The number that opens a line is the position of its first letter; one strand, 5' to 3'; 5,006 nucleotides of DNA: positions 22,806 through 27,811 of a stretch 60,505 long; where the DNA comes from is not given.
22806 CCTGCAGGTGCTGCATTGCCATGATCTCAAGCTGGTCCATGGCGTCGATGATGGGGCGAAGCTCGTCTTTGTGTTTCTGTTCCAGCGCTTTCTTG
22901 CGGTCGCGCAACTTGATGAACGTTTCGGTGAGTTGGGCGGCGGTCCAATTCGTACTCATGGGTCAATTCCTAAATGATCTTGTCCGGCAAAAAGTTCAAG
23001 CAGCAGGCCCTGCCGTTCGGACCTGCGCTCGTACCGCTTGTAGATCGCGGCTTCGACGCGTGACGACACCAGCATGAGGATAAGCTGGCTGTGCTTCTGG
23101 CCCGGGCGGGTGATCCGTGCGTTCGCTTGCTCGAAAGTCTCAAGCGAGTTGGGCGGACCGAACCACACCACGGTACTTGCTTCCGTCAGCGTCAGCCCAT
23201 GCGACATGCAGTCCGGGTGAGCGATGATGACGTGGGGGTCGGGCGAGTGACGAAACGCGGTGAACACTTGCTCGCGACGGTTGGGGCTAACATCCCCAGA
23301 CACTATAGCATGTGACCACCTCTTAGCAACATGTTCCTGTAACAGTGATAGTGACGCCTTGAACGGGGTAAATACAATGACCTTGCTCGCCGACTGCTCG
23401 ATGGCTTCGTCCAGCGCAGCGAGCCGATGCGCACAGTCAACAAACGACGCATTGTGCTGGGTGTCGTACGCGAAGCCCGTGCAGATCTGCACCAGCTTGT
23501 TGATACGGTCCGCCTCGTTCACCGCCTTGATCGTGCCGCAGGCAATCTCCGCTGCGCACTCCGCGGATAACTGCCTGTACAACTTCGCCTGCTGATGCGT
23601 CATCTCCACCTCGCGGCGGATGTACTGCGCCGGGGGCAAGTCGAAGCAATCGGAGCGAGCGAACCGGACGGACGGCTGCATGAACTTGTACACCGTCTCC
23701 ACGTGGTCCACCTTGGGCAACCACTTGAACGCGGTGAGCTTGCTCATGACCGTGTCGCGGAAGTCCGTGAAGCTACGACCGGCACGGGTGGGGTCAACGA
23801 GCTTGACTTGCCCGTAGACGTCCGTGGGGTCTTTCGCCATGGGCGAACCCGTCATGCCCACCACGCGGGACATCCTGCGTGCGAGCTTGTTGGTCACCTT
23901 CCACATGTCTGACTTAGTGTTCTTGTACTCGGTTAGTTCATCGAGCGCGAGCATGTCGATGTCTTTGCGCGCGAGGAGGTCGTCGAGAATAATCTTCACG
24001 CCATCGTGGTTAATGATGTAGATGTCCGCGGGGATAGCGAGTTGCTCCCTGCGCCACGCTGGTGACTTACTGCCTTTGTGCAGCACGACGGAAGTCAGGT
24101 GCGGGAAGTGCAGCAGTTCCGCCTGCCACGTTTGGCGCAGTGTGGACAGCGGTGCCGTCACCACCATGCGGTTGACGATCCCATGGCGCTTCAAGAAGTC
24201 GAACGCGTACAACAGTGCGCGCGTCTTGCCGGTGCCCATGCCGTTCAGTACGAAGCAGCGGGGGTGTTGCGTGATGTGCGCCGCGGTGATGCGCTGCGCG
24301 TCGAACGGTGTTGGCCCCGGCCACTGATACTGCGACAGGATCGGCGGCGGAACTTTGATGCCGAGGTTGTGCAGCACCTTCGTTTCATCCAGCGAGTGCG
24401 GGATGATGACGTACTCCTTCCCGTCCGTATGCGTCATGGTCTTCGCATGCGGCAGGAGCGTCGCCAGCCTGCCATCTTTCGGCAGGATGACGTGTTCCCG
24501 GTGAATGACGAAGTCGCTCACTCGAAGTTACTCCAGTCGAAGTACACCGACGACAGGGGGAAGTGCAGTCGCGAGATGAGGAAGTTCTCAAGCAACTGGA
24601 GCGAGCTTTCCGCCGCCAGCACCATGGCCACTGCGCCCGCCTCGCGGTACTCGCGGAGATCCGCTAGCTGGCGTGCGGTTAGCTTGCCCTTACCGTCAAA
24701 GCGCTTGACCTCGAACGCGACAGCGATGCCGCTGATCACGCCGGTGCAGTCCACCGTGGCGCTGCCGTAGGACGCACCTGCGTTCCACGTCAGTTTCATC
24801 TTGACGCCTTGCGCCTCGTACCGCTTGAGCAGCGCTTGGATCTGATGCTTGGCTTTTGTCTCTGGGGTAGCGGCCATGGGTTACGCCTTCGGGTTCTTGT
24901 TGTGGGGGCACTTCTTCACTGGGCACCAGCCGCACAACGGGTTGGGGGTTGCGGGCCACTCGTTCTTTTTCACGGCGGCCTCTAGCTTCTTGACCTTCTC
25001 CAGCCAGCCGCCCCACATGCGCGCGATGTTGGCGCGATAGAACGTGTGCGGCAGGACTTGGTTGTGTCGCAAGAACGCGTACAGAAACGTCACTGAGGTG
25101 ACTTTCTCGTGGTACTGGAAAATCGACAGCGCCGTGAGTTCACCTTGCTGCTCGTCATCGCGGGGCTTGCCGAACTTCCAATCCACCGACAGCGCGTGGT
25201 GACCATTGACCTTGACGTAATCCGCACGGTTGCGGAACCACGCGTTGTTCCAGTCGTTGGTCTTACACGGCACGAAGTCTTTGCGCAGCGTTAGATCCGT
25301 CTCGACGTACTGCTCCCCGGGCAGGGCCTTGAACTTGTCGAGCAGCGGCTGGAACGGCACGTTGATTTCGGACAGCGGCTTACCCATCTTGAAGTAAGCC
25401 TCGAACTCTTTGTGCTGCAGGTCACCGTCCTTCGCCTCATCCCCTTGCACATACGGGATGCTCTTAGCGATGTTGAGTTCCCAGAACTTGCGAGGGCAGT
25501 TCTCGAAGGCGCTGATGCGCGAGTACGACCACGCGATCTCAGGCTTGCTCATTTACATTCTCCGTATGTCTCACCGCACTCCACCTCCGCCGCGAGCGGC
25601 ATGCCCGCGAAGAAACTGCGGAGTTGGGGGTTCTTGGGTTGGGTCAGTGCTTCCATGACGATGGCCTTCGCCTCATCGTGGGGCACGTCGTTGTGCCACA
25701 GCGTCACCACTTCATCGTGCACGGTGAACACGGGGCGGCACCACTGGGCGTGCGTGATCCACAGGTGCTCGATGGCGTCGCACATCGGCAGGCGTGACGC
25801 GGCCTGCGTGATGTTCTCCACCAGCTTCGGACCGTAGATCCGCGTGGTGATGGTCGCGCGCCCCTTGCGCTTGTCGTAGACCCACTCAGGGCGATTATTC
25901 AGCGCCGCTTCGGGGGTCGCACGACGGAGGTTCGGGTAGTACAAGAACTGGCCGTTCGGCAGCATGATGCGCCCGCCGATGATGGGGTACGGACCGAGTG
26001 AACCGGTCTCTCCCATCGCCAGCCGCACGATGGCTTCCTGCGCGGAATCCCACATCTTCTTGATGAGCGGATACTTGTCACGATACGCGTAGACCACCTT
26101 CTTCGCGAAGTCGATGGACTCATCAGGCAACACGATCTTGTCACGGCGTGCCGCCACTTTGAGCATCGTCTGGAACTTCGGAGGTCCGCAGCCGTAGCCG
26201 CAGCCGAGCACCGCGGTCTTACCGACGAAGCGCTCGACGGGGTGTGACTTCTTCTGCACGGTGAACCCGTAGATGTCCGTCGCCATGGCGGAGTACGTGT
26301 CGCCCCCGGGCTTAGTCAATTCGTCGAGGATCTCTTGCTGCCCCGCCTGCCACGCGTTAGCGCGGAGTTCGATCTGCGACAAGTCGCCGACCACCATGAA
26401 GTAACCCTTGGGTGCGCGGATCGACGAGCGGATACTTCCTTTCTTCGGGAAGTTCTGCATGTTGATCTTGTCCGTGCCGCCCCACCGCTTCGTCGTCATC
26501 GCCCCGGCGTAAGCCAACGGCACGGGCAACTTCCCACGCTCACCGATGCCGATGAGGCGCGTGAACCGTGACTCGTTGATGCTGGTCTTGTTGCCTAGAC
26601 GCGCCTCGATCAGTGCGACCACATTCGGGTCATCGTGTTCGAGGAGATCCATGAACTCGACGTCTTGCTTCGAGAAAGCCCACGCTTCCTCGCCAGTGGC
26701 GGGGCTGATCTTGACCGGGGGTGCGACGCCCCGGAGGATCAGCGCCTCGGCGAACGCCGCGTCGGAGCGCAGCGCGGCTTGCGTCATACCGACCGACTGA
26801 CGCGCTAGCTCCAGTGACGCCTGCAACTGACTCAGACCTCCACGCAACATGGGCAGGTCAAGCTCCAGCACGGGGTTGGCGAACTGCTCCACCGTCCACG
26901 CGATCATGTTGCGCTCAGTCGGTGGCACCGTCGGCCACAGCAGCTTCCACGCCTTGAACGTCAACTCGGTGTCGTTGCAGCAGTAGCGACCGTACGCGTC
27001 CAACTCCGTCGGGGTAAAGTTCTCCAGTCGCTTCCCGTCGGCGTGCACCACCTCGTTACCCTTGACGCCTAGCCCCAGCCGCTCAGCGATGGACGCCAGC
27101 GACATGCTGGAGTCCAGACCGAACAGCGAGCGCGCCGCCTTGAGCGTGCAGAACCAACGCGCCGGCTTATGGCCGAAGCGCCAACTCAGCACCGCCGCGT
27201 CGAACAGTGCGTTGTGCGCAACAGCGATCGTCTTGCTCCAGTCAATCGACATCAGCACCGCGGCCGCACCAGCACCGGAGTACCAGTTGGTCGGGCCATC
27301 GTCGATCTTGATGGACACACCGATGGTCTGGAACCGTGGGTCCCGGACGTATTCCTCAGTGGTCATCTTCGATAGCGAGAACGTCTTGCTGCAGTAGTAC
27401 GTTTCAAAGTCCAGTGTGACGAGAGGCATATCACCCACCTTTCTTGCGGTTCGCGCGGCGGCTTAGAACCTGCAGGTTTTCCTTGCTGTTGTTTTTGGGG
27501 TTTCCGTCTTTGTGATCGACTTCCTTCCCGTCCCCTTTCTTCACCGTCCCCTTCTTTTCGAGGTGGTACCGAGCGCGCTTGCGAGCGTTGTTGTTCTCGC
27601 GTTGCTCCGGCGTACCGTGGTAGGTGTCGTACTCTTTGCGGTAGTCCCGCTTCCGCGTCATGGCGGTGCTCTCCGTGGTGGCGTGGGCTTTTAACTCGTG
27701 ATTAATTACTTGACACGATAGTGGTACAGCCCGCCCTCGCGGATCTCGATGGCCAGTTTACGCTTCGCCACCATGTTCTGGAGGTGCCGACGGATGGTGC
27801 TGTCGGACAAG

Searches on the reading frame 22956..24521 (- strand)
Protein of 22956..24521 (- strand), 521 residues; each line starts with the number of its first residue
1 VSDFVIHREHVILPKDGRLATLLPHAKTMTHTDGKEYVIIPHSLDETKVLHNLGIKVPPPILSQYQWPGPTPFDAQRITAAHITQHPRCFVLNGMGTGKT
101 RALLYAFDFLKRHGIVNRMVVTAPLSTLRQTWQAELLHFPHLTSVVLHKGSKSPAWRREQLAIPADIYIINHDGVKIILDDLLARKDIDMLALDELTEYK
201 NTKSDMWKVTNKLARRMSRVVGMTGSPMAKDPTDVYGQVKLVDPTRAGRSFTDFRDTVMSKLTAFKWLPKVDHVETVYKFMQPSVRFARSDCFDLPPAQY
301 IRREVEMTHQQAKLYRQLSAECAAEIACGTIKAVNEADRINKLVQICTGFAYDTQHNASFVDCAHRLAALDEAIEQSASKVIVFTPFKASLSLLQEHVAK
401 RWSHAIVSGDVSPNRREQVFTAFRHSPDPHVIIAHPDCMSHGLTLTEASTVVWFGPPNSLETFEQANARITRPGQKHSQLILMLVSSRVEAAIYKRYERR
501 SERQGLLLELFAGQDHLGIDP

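Call 10: search_protein_families(library=phrogs, proteins=[window:22956-24521:-])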
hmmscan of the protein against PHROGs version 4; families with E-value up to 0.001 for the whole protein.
window:22956-24521:- (521 aa): 7 families
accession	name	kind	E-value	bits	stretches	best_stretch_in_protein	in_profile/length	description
phrog_62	-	DNA, RNA and nucleotide metabolism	1.7e-97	328.5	1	69-504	694-1129/1881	DNA helicase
phrog_11354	-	unknown function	1.2e-12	48.5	1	428-509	23-106/116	-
phrog_23807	-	unknown function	1.1e-10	40.9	1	375-482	526-641/1053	-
phrog_29996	-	unknown function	3.2e-09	36.3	1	91-487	747-1142/1189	-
phrog_16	-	DNA, RNA and nucleotide metabolism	5.9e-08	32.4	1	71-484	272-598/986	DNA helicase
phrog_21391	-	DNA, RNA and nucleotide metabolism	9.3e-06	24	1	378-479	1359-1460/2021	DNA helicase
phrog_24008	-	DNA, RNA and nucleotide metabolism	3.1e-05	23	1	77-242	486-648/1006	helicase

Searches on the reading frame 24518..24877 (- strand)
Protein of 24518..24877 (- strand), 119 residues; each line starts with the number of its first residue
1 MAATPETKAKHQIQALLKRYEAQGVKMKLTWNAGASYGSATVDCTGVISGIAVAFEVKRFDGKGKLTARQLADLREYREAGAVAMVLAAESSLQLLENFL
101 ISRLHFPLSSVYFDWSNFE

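Call 71: search_protein_families(library=pfam, max_evalue=0.01, proteins=[window:24518-24877:-])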
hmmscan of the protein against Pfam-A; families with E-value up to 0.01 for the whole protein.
window:24518-24877:- (119 aa): 1 family
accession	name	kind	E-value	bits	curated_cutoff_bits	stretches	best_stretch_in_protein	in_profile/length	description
PF03838.20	RecU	-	0.0076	16.7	25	0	38-88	50-104/162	Recombination protein U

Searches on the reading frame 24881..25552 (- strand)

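Call 71: search_protein_families(library=pfam, max_evalue=0.01, proteins=[window:24881-25552:-])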
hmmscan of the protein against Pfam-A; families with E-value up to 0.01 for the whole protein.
window:24881-25552:- (223 aa): 1 family
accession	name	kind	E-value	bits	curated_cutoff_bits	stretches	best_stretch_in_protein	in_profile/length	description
PF12705.13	PDDEXK_1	-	2.9e-09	37.7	22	1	104-214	122-244/247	PD-(D/E)XK nuclease superfamily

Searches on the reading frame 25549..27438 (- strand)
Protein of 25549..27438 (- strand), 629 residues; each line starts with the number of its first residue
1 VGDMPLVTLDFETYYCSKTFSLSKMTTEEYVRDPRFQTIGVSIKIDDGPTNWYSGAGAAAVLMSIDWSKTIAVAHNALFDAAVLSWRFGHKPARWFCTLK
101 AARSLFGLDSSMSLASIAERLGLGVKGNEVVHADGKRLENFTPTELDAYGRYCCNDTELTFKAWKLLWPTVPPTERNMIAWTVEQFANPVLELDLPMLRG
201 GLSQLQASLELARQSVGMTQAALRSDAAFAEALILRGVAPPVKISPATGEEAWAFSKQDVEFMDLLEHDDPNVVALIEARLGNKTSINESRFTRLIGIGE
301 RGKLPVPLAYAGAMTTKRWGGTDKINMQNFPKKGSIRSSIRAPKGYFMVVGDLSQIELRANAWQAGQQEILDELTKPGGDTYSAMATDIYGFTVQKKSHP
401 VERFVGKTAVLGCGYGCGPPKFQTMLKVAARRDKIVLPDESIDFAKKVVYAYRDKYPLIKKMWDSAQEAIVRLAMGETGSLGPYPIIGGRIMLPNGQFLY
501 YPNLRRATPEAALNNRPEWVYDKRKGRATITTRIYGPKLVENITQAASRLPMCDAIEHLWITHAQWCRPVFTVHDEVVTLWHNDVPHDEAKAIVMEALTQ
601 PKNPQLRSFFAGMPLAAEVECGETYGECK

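Call 9: search_protein_families(library=pfam, proteins=[window:25549-27438:-])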
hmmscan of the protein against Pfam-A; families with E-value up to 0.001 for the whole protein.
window:25549-27438:- (629 aa): 2 families
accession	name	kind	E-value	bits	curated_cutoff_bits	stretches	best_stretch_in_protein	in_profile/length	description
PF00476.26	DNA_pol_A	-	7e-15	55.3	34.3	1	323-469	124-261/381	DNA polymerase family A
PF01612.26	DNA_pol_A_exo1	-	1.5e-08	35.1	23.6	1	69-170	76-171/173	3'-5' exonuclease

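Call 10: search_protein_families(library=phrogs, proteins=[window:25549-27438:-])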
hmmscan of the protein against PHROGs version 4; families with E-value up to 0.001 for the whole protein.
window:25549-27438:- (629 aa): 5 families
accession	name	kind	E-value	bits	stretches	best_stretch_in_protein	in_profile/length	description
phrog_17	-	DNA, RNA and nucleotide metabolism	7.8e-78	263.7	1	3-629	669-1234/1445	DNA polymerase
phrog_10285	-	DNA, RNA and nucleotide metabolism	5.7e-22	79.2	1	326-593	31-295/321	DNA polymerase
phrog_7766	-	DNA, RNA and nucleotide metabolism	2.5e-15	57.4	1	447-620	10-178/186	DNA polymerase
phrog_192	-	DNA, RNA and nucleotide metabolism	1.2e-06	29.1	1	65-125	185-248/397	DNA polymerase exonuclease subunit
phrog_2573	-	DNA, RNA and nucleotide metabolism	6.6e-06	26.5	1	345-626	16-275/336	DNA polymerase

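Call 11: search_dna_similar(query=window:25549-27438:-, collection=phages, mode=protein, max_rows=30)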
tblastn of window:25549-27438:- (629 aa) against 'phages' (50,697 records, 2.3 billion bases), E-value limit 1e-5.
Records with a match: 759; places in all: 759; records where one place covers at least 80% of the query: 173.
Best place of each record, by identity: <60% 759.
By first word of the organism name: Streptococcus 103; Salmonella 86; Staphylococcus 83; Bacteroides 69; Xanthomonas 41; Pseudomonas 25; Phocaeicola 24; Paenibacillus 24; Klebsiella 23; Achromobacter 22; and 67 more.
By host as written in the record: - 58; Staphylococcus aureus 32; Salmonella enterica subsp. enterica serovar Typhimurium 20; Salmonella enterica 17; Xanthomonas oryzae pv. oryzae 16; Corynebacterium xerosis 13; Pseudomonas aeruginosa 12; Achromobacter sp. 10; and 356 more.
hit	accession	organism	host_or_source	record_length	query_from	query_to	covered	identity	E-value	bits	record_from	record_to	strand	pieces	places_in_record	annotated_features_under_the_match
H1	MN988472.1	Rhizobium phage RHph_TM3_14A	Rhizobium etli T3_14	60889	3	629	100%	35.0%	2e-91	315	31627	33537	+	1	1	DNA polymerase I protein | hypothetical protein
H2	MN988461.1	Rhizobium phage RHph_TM27A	Rhizobium phaseoli N831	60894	3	629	100%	35.0%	2e-91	315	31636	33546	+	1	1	DNA polymerase I protein | hypothetical protein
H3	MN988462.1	Rhizobium phage RHph_TM27B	Rhizobium phaseoli N831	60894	3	629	100%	35.0%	2e-91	315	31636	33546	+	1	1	DNA polymerase I protein | hypothetical protein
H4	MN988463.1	Rhizobium phage RHph_TM29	Rhizobium phaseoli N931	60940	3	629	100%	35.0%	2e-91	315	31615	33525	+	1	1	DNA polymerase I protein | hypothetical protein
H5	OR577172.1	Pseudomonas phage Rollin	Pseudomonas aeruginosa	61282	4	629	100%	34.3%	8e-85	296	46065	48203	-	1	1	hypothetical protein (x2)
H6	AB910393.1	Pseudomonas phage KPP25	Pseudomonas aeruginosa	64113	5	580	92%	33.7%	2e-75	268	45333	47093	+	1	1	putative DNA polymerase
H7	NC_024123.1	Pseudomonas phage KPP25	Pseudomonas aeruginosa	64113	5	580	92%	33.7%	2e-75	268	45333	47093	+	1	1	DNA polymerase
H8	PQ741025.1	Pseudomonas phage CRPAP1904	Pseudomonas aeruginosa CRPA190 ...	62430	5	580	92%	33.2%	2e-75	268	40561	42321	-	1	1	DNA polymerase I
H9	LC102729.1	Pseudomonas phage phiR18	-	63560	5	580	92%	33.2%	4e-75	268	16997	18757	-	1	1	hypothetical protein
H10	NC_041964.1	Pseudomonas phage phiR18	-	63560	5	580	92%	33.2%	4e-75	268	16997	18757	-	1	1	DNA polymerase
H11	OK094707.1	Pseudomonas phage YMC17/07/R4900a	Pseudomonas aeruginosa YMC17/07/R4900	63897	5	580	92%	33.0%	2e-74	266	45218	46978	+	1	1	putative DNA polymerase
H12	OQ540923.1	Microcystis phage MJing1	Microcystis sp.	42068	3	628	100%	26.7%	1e-23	112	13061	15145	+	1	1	bifunctional 3'-5' exonuclease/DNA polymerase | HNH endonuclease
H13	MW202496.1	Caudoviricetes sp.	Manatee Spring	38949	9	627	98%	26.7%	5e-24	114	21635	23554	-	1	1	DNA polymerase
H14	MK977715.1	Corynebacterium phage Adelaide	Corynebacterium xerosis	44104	7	625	98%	26.7%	2e-17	93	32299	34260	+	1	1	42: DNA polymerase I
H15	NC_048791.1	Corynebacterium phage Adelaide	Corynebacterium xerosis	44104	7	625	98%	26.7%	2e-17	93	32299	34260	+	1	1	42: DNA polymerase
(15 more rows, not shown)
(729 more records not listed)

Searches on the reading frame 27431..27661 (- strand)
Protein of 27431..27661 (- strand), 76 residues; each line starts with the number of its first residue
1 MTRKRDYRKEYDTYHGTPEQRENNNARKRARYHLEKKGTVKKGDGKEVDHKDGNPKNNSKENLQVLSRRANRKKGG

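Call 42: search_protein_families(library=pfam, max_evalue=1, proteins=[window:27431-27661:-])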
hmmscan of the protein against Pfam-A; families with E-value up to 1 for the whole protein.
window:27431-27661:- (76 aa): 1 family
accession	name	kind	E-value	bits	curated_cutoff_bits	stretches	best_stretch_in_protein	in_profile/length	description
PF13392.12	HNH_3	-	1.6e-09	37.7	24.8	1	44-72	17-45/46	HNH endonuclease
